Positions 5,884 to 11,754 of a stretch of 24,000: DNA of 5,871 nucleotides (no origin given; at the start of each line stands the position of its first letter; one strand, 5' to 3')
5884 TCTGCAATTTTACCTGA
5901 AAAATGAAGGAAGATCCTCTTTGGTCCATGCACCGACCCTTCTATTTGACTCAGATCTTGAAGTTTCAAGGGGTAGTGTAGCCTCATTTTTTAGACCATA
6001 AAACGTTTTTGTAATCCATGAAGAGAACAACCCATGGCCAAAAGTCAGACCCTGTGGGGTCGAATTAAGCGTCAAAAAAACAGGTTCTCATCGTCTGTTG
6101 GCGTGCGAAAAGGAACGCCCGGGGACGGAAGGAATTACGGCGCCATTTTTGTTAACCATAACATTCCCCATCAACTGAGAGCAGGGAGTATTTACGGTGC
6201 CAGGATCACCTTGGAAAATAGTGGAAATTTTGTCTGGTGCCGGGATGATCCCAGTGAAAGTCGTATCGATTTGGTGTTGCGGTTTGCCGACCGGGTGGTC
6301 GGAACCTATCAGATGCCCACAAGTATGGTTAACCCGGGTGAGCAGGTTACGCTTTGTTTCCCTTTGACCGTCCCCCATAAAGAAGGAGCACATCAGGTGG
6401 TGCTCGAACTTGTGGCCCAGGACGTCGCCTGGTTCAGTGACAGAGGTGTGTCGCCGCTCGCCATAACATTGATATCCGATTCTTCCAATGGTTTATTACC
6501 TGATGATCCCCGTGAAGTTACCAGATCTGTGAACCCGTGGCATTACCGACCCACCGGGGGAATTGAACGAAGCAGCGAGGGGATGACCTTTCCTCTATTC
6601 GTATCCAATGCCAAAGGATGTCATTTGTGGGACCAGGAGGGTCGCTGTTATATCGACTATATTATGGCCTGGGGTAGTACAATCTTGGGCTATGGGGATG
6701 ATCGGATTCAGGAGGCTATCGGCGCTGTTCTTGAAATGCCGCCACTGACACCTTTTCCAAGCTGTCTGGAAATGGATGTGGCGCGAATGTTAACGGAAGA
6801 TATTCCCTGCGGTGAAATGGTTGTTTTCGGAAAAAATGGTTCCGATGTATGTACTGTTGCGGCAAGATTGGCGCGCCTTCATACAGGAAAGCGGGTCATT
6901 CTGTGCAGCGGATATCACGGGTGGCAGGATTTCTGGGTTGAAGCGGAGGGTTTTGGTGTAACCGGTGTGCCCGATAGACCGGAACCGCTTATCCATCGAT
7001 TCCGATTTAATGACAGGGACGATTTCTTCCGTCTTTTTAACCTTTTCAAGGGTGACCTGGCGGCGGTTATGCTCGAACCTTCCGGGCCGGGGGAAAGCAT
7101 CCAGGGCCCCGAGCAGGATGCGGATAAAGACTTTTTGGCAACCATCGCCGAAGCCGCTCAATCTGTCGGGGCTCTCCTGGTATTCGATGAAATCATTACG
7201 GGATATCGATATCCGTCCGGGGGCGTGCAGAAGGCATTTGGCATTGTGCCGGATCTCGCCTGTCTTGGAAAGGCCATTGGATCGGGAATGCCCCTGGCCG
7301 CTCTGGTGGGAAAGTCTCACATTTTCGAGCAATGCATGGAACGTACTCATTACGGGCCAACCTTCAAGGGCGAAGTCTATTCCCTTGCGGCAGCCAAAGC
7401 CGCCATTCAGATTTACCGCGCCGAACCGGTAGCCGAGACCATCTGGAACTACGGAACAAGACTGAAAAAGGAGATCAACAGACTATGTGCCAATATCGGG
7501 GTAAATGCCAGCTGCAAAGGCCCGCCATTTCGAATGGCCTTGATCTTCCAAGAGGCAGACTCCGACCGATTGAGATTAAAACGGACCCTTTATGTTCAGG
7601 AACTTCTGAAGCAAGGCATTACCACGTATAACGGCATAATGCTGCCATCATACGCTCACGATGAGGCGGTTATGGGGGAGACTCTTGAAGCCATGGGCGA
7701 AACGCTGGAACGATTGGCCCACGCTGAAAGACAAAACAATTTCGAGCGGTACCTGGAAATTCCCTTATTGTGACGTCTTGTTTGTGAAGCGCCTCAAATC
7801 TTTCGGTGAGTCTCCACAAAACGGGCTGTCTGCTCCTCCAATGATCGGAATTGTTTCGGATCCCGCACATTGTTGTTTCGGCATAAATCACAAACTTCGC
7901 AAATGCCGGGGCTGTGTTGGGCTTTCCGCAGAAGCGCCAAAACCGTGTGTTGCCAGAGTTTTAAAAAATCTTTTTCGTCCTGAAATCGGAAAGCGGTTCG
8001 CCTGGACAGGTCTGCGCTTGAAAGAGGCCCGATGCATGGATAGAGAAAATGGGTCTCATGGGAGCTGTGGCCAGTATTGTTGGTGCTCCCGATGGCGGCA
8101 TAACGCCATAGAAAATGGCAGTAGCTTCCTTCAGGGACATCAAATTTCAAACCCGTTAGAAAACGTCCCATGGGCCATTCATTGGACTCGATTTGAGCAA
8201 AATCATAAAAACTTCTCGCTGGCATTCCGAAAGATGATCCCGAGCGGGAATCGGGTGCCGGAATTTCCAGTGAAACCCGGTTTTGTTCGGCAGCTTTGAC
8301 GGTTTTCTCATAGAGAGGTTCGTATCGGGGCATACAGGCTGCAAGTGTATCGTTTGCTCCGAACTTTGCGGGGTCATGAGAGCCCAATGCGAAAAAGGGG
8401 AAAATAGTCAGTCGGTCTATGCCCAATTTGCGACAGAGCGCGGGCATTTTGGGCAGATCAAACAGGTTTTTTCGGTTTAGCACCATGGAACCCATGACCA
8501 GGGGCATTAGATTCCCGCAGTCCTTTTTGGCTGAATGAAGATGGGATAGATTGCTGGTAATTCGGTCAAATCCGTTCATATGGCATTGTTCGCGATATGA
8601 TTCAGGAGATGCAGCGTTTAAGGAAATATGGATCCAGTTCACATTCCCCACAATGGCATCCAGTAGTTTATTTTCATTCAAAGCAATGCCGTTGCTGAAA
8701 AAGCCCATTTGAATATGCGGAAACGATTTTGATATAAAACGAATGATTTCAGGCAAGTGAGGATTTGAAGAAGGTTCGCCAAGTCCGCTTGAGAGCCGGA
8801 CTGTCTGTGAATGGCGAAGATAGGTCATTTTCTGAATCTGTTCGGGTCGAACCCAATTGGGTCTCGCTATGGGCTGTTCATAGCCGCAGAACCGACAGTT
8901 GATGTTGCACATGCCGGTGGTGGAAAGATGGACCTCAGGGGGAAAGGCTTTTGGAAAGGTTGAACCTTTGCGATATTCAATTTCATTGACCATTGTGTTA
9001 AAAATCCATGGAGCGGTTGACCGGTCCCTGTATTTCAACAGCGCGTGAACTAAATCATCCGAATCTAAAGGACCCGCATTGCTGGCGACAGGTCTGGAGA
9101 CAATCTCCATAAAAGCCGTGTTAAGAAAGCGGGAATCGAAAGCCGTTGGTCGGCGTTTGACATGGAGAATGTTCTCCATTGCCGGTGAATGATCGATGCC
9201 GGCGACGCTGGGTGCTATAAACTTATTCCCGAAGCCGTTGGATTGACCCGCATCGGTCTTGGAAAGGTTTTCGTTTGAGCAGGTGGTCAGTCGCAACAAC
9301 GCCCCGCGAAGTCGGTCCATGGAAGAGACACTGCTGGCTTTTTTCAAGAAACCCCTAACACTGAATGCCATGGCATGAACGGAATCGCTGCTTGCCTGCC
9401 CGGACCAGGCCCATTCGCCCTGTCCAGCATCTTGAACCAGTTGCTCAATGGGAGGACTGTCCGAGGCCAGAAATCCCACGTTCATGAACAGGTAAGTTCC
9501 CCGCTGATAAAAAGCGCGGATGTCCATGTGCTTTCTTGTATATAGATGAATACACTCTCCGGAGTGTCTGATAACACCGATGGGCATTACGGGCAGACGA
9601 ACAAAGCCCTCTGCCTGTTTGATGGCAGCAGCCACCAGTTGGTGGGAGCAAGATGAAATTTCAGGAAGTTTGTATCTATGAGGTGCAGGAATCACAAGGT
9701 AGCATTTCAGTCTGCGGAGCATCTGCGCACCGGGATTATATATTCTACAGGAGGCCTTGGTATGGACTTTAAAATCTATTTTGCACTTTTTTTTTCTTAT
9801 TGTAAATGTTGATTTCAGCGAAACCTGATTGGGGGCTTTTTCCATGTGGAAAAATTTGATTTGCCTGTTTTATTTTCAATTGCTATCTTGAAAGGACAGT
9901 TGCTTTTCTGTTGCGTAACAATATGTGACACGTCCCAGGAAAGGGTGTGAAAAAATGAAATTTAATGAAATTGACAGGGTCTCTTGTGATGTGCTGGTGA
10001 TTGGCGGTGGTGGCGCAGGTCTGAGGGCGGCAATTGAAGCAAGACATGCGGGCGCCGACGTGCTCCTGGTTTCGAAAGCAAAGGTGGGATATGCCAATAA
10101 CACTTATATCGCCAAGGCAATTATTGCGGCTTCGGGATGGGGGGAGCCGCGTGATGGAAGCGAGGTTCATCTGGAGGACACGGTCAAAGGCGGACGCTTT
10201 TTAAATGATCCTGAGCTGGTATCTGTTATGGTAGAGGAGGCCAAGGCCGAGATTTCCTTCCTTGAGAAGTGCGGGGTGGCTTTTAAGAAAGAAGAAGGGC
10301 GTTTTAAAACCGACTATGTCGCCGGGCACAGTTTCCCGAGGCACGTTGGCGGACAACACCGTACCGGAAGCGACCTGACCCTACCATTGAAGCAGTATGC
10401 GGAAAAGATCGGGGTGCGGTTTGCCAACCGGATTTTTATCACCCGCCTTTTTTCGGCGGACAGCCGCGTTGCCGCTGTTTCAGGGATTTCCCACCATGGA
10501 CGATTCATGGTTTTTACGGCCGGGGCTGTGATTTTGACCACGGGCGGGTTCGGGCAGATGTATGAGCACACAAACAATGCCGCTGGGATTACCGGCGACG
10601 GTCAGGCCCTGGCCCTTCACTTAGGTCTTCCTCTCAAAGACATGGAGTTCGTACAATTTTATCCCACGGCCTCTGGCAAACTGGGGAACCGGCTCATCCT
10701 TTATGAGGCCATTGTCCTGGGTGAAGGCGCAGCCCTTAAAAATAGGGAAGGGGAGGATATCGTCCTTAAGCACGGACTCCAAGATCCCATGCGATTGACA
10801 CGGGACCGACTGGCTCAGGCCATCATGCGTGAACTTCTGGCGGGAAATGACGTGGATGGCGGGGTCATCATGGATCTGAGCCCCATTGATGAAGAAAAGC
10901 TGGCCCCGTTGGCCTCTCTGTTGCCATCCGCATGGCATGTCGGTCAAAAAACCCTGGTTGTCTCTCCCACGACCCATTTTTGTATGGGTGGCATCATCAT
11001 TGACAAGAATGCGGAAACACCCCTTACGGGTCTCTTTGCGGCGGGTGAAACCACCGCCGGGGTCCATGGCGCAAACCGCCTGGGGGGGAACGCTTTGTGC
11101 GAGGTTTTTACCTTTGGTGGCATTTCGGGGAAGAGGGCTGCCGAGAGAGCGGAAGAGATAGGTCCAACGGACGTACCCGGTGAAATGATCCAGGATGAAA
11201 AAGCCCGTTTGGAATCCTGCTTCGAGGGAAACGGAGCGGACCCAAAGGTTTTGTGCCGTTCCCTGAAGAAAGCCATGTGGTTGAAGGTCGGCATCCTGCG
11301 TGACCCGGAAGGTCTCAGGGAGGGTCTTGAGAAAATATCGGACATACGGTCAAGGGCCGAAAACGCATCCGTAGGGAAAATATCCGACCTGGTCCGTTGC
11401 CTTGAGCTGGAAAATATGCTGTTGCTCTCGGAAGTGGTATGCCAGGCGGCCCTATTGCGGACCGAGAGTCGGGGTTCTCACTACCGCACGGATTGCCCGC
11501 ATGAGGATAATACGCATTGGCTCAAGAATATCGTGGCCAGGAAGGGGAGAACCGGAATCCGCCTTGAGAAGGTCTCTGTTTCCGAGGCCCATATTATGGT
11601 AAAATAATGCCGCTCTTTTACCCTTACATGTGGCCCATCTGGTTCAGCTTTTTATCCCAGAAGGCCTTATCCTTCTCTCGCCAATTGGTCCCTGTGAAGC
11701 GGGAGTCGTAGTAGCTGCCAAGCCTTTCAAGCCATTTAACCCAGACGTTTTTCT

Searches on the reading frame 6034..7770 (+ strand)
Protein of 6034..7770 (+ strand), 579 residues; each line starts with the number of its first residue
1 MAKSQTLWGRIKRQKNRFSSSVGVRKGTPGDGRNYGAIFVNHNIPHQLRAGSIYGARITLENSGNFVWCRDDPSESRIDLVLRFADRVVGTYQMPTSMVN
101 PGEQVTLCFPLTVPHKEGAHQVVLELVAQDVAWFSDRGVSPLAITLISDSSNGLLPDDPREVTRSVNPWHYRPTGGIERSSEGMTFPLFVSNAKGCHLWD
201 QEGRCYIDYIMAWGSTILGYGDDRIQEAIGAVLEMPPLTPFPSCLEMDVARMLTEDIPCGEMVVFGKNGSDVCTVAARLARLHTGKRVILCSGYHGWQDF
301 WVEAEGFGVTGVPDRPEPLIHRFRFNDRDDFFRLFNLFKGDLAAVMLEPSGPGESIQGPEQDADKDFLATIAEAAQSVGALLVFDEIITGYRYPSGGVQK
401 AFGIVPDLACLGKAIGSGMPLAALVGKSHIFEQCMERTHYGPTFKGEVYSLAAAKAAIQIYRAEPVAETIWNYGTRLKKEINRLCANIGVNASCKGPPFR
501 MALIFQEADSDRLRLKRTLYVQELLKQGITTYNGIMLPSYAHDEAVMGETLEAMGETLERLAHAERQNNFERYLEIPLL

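Call 9: search_protein_families(library=pfam, proteins=[window:6034-7770:+], max_evalue=0.001)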
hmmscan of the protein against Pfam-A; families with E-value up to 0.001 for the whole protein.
window:6034-7770:+ (579 aa): 1 family
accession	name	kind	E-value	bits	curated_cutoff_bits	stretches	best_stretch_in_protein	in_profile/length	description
PF00202.27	Aminotran_3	-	2.9e-36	125.5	30.5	1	185-487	8-332/403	Aminotransferase class-III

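Call 53: search_protein_families(library=ncbifam, proteins=[window:6034-7770:+], max_evalue=0.00001)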
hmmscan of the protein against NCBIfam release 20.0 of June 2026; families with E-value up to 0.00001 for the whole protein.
window:6034-7770:+ (579 aa): 67 families (the best 25 are shown)
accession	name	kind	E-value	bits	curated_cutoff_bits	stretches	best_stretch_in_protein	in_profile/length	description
NF004856.0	PRK06209.1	equivalog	5.6e-71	239.4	486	1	186-574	40-428/450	glutamate-1-semialdehyde 2,1-aminomutase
NF000818.0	PRK00062.1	subfamily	4.3e-56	190.4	398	1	185-561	33-427/429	glutamate-1-semialdehyde 2,1-aminomutase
TIGR00713.1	hemL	equivalog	3.7e-55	187.3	527.3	1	186-555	30-417/423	glutamate-1-semialdehyde 2,1-aminomutase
NF009055.0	PRK12389.1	equivalog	6.7e-49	166.7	637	1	183-505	32-362/431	glutamate-1-semialdehyde 2,1-aminomutase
NF041362.1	GntE_guanitoxin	equivalog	3.4e-45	154.4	525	1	188-507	36-371/426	guanitoxin biosynthesis PLP-dependent transaminase GntE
NF002797.0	PRK02936.1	equivalog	1.8e-31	109.2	496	1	186-496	11-318/385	acetylornithine transaminase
TIGR00707.1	argD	subfamily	4.4e-30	104.8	410.05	1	186-489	9-314/381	acetylornithine/succinylornithine family transaminase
NF002874.0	PRK03244.1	equivalog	1.9e-29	102.7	457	1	189-484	28-322/399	acetylornithine transaminase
NF042418.1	LysJ_Th_th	equivalog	2.3e-28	99.2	700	1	188-478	20-309/386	[LysW]-aminoadipate semialdehyde transaminase LysJ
NF001864.0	PRK00615.1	equivalog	6.1e-28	97.5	706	1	187-481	36-339/433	glutamate-1-semialdehyde aminotransferase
NF005993.0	PRK08117.1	subfamily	5.1e-27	94.5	574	1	341-502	207-364/433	aspartate aminotransferase family protein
NF004426.0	PRK05769.1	equivalog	5.4e-27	94.7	552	2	341-530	221-404/441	acetyl ornithine aminotransferase family protein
NF002985.0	PRK03715.1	equivalog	6e-26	91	568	1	190-509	22-341/395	acetylornithine transaminase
NF003273.0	PRK04260.1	equivalog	9.1e-26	90.3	616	1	192-483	17-303/376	acetylornithine transaminase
NF049976.1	AmadipTransam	equivalog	4.9e-25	88.3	650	2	340-482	189-327/416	2-aminoadipate transaminase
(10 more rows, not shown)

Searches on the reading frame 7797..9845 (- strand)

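Call 9: search_protein_families(library=pfam, proteins=[window:7797-9845:-], max_evalue=0.001)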
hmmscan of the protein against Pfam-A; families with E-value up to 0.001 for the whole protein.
window:7797-9845:- (683 aa): 1 family
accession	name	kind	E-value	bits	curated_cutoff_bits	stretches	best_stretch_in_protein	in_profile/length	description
PF04055.27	Radical_SAM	-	2.9e-16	60.5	29.5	1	308-450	2-151/166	Radical SAM superfamily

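Call 53: search_protein_families(library=ncbifam, proteins=[window:7797-9845:-], max_evalue=0.00001)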
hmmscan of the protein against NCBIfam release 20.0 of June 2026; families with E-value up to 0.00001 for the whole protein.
window:7797-9845:- (683 aa): 8 families
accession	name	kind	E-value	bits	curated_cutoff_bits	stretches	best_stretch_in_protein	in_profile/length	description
TIGR04317.1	W_rSAM_matur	equivalog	5e-18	65.3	380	1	305-481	6-181/349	tungsten cofactor oxidoreductase radical SAM maturase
TIGR04311.1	rSAM_Geo_metal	subfamily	6.3e-14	51.8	400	1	301-477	1-180/423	radical SAM/SPASM family putative metalloenzyme maturase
NF001199.0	PRK00164.2-1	equivalog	4e-09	36.1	231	1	306-474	15-178/308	GTP 3',8-cyclase MoaA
TIGR03977.1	rSAM_pair_HxsC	equivalog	3.9e-08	32.5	267.9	1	307-440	29-166/292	His-Xaa-Ser system radical SAM maturase HxsC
TIGR02668.1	moaA_archaeal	equivalog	4.9e-08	32.3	325.25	1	305-481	12-183/303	GTP 3',8-cyclase MoaA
TIGR02666.1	moaA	equivalog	7.2e-08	31.8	284.05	1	305-440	12-154/336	GTP 3',8-cyclase MoaA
NF038332.1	rSAM_rare_HxsC4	exception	8.8e-07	28.4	500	1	304-480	15-190/335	radical SAM protein HxsC4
NF038283.1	viperin_w_prok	equivalog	3e-06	26.6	180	1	309-420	8-125/281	viperin family antiviral radical SAM protein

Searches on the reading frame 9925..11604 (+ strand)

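Call 9: search_protein_families(library=pfam, proteins=[window:9925-11604:+], max_evalue=0.001)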
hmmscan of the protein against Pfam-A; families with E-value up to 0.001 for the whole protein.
window:9925-11604:+ (560 aa): 8 families
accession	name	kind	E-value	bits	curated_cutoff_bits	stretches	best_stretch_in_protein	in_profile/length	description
PF00890.30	FAD_binding_2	-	3.2e-65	221.4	20.4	1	22-391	1-414/414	FAD binding domain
PF02910.25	Succ_DH_flav_C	-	5.2e-26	91.5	20.8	1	445-553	2-119/130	Fumarate reductase flavoprotein C-term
PF07992.20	Pyr_redox_2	-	8e-10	39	26.1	1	22-123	2-81/291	Pyridine nucleotide-disulphide oxidoreductase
PF03486.20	HI0933_like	-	8.9e-07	29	50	1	22-53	2-33/244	HI0933-like protein Rossmann domain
PF01266.30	DAO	-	2.7e-06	27.6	27.9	1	22-75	1-56/353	FAD dependent oxidoreductase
PF12831.13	FAD_oxidored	-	3.4e-05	23.8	27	1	22-53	1-32/416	FAD dependent oxidoreductase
PF01134.28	GIDA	-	0.00012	21.8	22.1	0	22-51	1-30/391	Glucose inhibited division protein A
PF01494.25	FAD_binding_3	-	0.00073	19.3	22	0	21-53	2-34/349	FAD binding domain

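Call 53: search_protein_families(library=ncbifam, proteins=[window:9925-11604:+], max_evalue=0.00001)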
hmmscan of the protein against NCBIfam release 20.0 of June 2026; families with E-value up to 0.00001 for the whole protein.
window:9925-11604:+ (560 aa): 41 families (the best 25 are shown)
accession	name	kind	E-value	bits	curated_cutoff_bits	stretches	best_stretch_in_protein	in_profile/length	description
NF004900.0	PRK06263.1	equivalog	6.3e-120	401.3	718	1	17-545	4-541/546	fumarate reductase (CoM/CoB) subunit TfrA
TIGR01812.1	sdhA_frdA_Gneg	subfamily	5.3e-106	355.3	567.3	1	22-553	1-557/568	succinate dehydrogenase or fumarate reductase, flavoprotein subunit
NF004724.0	PRK06069.1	subfamily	1.1e-98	331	826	1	17-552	2-565/577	succinate dehydrogenase/fumarate reductase flavoprotein subunit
NF005866.0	PRK07803.1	equivalog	2.6e-98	329.8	819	2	15-280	3-284/631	fumarate reductase/succinate dehydrogenase flavoprotein subunit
TIGR00551.1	nadB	equivalog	2.5e-90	303.5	452.75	1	20-525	2-489/489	L-aspartate oxidase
NF005636.0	PRK07395.1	subfamily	1e-80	271.6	723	1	19-535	11-545/560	L-aspartate oxidase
NF006686.0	PRK09231.1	equivalog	1.7e-80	271.2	854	1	18-542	3-558/598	fumarate reductase (quinol) flavoprotein subunit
NF005867.0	PRK07804.1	equivalog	3.4e-80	269.8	639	1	19-544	17-535/548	L-aspartate oxidase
NF005701.0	PRK07512.1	equivalog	9.2e-79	265.1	528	1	17-531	6-490/516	L-aspartate oxidase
TIGR01816.1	sdhA_forward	equivalog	2.3e-78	263.8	727.35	1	21-551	3-566/584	succinate dehydrogenase flavoprotein subunit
NF005037.0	PRK06452.1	equivalog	3.5e-78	263.6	862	1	17-539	2-541/566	succinate dehydrogenase flavoprotein subunit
NF004613.0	PRK05945.1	equivalog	4.2e-77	260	824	1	21-552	4-563/575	succinate dehydrogenase/fumarate reductase flavoprotein subunit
TIGR01176.1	fum_red_Fp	equivalog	2.2e-76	257.7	932.7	1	20-549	3-564/580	fumarate reductase (quinol) flavoprotein subunit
NF005978.0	PRK08071.1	equivalog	4.2e-75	253.1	621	1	21-543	4-507/514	L-aspartate oxidase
NF042982.1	MFR_Fp_SdhA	equivalog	8.4e-68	229.3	1100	1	13-537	40-586/612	8-methylmenaquinol:fumarate reductase flavoprotein subunit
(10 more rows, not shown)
